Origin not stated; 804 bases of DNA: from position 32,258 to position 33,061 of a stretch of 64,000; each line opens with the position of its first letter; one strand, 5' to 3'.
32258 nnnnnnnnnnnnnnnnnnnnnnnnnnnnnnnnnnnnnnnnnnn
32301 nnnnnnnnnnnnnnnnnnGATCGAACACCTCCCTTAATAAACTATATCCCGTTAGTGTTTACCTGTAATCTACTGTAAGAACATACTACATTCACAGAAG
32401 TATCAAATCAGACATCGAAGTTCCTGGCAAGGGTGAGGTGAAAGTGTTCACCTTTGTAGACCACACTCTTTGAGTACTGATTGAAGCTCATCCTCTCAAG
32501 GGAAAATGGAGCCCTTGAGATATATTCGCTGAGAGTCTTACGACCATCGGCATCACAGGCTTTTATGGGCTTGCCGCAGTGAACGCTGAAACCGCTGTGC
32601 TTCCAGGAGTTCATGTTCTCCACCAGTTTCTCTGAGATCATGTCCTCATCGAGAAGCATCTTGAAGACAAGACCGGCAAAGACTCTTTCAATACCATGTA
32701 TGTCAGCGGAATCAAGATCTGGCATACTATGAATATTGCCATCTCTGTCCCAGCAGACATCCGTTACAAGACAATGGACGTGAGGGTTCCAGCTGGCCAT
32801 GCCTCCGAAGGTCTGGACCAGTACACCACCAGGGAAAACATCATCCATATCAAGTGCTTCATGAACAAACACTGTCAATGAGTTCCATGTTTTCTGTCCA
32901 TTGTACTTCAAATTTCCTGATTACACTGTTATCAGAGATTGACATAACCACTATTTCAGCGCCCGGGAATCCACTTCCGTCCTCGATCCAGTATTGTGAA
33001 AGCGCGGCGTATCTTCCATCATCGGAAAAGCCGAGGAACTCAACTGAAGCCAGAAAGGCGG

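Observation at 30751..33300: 404-bp duplication around a pilin / membrane protein / IS91-fragment insert: rolling-circle capture followed by homologous re-integration?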

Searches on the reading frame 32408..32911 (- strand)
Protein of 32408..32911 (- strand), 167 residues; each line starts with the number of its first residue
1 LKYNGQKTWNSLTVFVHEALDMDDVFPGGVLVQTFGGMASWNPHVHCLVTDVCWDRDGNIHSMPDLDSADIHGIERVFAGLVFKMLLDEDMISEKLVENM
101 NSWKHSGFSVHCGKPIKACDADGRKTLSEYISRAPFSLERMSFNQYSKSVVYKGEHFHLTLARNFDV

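Call 4: search_protein_families(library=pfam, proteins=[window:32408-32911:-], max_evalue=0.01)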
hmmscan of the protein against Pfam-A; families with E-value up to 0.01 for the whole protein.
window:32408-32911:- (167 aa): 1 family
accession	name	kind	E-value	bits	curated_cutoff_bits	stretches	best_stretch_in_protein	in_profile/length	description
PF04986.18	Y2_Tnp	-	1.4e-09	38.6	20.9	1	31-153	5-135/183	Putative transposase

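Call 17: find_homologous_proteins(query=window:32408-32911:-)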
Query window:32408-32911:- (167 aa): 71 proteins with E <= 0.001 among 80 candidates.
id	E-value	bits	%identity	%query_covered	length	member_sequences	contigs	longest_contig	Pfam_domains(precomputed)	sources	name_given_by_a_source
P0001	5.7e-102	357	99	92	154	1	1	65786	PF04986.19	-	-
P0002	1.8e-82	294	77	96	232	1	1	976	PF04986.19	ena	-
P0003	6.6e-78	279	75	96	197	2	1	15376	PF04986.19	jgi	jgi:hypothetical protein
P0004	4.1e-76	273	73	96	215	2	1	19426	PF04986.19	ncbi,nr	ncbi:MAG: transposase, partial [Candidatus Aegiribacteria sp.]|nr:transposase [Candidatus Aegiribact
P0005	4.1e-75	270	73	96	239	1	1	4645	PF04986.19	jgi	jgi:hypothetical protein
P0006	8.2e-74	265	71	96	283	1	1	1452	PF04986.19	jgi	-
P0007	1.5e-69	252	68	96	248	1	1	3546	PF04986.19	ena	-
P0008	5.4e-66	240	66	94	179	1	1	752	PF04986.19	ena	-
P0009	1.0e-64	236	67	90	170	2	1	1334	PF04986.19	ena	-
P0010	9.1e-64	233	73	81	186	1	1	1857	PF04986.19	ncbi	-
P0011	1.6e-62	229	68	85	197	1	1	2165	PF04986.19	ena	-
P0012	3.5e-59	218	67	86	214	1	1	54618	PF04986.19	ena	-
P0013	1.8e-57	212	62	89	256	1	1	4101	PF04986.19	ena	-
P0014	2.1e-55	205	75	72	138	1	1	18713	-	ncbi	-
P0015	1.2e-54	203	66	82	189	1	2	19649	PF04986.19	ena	-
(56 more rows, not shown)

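Call 27: find_related_loci(query=A4, collection=genome_contigs, flank=6000)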
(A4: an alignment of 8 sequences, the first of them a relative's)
Query A4 (283 aa) in genome_contigs; peptide patterns used: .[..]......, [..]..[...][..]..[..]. (x = any residue, [..] = any of these).
99 stretches matched a pattern; 41 encode a relative of the query (tblastn E <= 1e-3); 40 distinct loci.
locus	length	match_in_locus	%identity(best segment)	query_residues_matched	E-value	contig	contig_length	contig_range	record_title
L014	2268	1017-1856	80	1-280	2e-167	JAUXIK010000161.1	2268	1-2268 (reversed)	MAG: Candidatus Aegiribacteria sp. isolate CSMAG_2979 CSMAG_2979_k119_1394502_length_2268_cov_5.3188, whole genome shotg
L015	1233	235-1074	83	2-280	4e-171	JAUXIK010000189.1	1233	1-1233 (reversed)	MAG: Candidatus Aegiribacteria sp. isolate CSMAG_2979 CSMAG_2979_k119_14975_length_1233_cov_2.7792, whole genome shotgun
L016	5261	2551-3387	85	2-280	5e-157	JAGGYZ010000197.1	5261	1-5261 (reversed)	MAG: Candidatus Fermentibacteraceae bacterium isolate AUK191 PB_MBMC_145_c_000000000029, whole genome shotgun sequence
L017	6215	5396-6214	80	2-274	1e-153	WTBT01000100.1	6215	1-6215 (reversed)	MAG: Candidatus Aegiribacteria sp. isolate GLR63 c_000000392434, whole genome shotgun sequence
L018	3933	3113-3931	81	1-271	3e-154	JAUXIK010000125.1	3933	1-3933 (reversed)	MAG: Candidatus Aegiribacteria sp. isolate CSMAG_2979 CSMAG_2979_k119_676428_length_3933_cov_14.6072, whole genome shotg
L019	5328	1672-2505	79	1-280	3e-147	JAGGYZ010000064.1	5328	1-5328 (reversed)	MAG: Candidatus Fermentibacteraceae bacterium isolate AUK191 PB_MBMC_145_c_000000000303, whole genome shotgun sequence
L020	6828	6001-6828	78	2-277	1e-139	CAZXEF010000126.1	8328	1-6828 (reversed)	MAG TPA_asm: uncultured bacterium isolate binchicken_co129_934 genome assembly, contig: NODE_28166_length_8328_cov_5.507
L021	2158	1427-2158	83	1-245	2e-139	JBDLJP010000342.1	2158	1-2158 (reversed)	MAG: Candidatus Fermentibacteria bacterium isolate MAG102 MAG102_342, whole genome shotgun sequence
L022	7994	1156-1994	78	2-280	4e-125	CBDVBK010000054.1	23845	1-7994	MAG TPA_asm: uncultured bacterium isolate SRR22302358_concoct_47 genome assembly, contig: ERZ25746585.539, whole genome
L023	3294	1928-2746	64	2-278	8e-129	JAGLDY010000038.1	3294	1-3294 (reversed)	MAG: Candidatus Sabulitectum sp. isolate SW_4_48 ROV167.bin.48.fa_38, whole genome shotgun sequence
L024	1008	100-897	61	2-271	4e-130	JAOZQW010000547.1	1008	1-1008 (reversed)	MAG: Candidatus Fermentibacteraceae bacterium isolate GMC6.concoct.106 GMC6_475477_length_1008_cov_19.738720, whole geno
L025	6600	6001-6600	80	2-201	4e-112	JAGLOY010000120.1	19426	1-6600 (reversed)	MAG: Candidatus Aegiribacteria sp. isolate RS_7_6 ROV157_7.bin.6.fa_120, whole genome shotgun sequence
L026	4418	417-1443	80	2-280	2e-108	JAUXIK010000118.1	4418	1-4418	MAG: Candidatus Aegiribacteria sp. isolate CSMAG_2979 CSMAG_2979_k119_107330_length_4418_cov_7.6892, whole genome shotgu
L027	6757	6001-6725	78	41-281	5e-105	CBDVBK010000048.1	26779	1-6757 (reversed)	MAG TPA_asm: uncultured bacterium isolate SRR22302358_concoct_47 genome assembly, contig: ERZ25746585.422, whole genome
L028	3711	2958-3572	75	77-281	1e-102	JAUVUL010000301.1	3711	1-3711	MAG: Candidatus Aegiribacteria sp. isolate CSMAG_791 CSMAG_791_k141_296097_length_3711_cov_12.4574, whole genome shotgun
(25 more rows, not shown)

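Call 47: find_encoding_contigs(protein=P0003, flank=8000, max_places=3)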
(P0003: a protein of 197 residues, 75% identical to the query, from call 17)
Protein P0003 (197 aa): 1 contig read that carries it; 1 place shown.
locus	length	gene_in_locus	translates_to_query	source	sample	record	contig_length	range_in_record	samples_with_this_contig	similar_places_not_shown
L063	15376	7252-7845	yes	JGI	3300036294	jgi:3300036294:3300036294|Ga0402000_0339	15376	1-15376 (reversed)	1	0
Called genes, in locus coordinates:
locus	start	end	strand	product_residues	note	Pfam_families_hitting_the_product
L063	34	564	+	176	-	PF01327:Pep_deformylase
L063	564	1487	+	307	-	PF00551:Formyl_trans_N, PF02911:Formyl_trans_C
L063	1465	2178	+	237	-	PF01976:DUF116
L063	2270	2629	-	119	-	PF07883:Cupin_2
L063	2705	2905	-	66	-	-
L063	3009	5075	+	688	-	PF00801:PKD (weak), PF18911:PKD_4 (weak), PF18962:Por_Secre_tail (weak), PF13860:FlgD_ig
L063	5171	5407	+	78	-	PF20068:Amphi-Trp (weak)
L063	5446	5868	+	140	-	-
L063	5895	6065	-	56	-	-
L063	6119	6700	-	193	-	PF01432:Peptidase_M3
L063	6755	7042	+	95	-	-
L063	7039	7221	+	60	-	-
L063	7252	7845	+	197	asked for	PF04986:Y2_Tnp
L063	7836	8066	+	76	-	-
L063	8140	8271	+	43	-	-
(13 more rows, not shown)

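Call 65: search_protein_families(library=pfam, proteins=[L016:2125-3480:+], max_evalue=0.001)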
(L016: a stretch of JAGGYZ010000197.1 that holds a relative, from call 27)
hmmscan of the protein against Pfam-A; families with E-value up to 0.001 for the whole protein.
L016:2125-3480:+ (452 aa): 2 families
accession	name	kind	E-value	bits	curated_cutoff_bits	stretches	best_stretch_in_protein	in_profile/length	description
PF14319.11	Zn_Tnp_IS91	-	1.3e-16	60.8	26.3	1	36-124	5-89/90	Transposase zinc-binding domain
PF04986.18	Y2_Tnp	-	4.1e-14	53.4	20.9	1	167-337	1-178/183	Putative transposase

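Call 76: search_protein_families(library=ncbifam, proteins=[L016:2125-3480:+, window:32408-32911:-], max_evalue=0.01)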
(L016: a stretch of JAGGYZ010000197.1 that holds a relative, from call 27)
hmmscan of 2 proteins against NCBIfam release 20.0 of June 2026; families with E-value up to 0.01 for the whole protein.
L016:2125-3480:+ (452 aa): 3 families
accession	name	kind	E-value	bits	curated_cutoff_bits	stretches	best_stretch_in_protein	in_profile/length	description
NF052416.1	ISCR_clade_Ia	exception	1.6e-42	145.7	925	2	11-196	25-208/509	ISCR element clade Ia family transposase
NF033538.2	transpos_IS91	equivalog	3.8e-39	134.7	125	1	37-395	9-355/356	IS91 family transposase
TIGR02605.1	CxxC_CxxC_SSSS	subfamily_domain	0.0058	16.7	31.3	0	73-99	7-35/52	FmdB family zinc ribbon protein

window:32408-32911:- (167 aa): 1 family
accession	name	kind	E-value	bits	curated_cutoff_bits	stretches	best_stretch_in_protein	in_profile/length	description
NF033538.2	transpos_IS91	equivalog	3e-08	33.1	125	1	31-142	140-255/356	IS91 family transposase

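Call 77: search_dna_similar(query=L016:2125-3480:+, collection=plasmids, mode=protein, max_rows=8)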
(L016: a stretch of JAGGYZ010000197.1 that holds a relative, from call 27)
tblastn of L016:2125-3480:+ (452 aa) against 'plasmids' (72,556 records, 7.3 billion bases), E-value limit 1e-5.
The search stops at 5000 records and this limit was reached: more records match than are counted here, and every count below describes the 5000 best-scoring records only.
Records with a match: at least 5000; places in all: 7880; records where one place covers at least 80% of the query: 2445.
Best place of each record, by identity: <60% 5000.
By first word of the organism name: Escherichia 1653; Klebsiella 1473; Salmonella 654; Enterobacter 287; Citrobacter 170; Acinetobacter 161; Shigella 87; Pseudomonas 86; Providencia 76; Vibrio 54; and 56 more.
By predicted mobility (MOB-suite, as given by PLSDB): conjugative 3548; mobilizable 728; non-mobilizable 724.
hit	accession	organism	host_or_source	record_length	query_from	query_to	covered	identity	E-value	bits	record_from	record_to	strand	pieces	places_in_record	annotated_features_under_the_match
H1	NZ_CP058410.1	Trichlorobacter lovleyi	whole genome,river sediment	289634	12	426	92%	39.0%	8e-83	285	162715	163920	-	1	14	transposase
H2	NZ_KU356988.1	Variovorax paradoxus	-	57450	4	446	98%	27.7%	4e-42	167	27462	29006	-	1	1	IS91-like element ISPps1 family transposase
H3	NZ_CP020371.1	Candidatus Thiodictyon syntrophicum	meromictic lake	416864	9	451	98%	27.5%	3e-32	137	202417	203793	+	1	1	transposase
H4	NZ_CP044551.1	Hydrogenophaga sp. BPS33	-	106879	9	446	97%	27.7%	3e-43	170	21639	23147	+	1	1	IS91-like element ISPps1 family transposase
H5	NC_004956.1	Pseudomonas sp. ADP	-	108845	9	446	97%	27.7%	4e-43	169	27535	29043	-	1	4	IS91-like element ISPps1 family transposase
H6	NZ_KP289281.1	Pseudomonas sp. EGD-AKN5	-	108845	9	446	97%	27.7%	4e-43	169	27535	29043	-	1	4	IS91-like element ISPps1 family transposase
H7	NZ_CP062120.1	Aminobacter sp. SR38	bacterial pure culture,soil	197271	9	446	97%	27.7%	4e-43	169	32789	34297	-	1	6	IS91-like element ISPps1 family transposase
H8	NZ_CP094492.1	Paenarthrobacter ureafaciens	soil,farmland soil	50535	9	446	97%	27.7%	4e-43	169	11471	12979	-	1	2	IS91-like element ISPps1 family transposase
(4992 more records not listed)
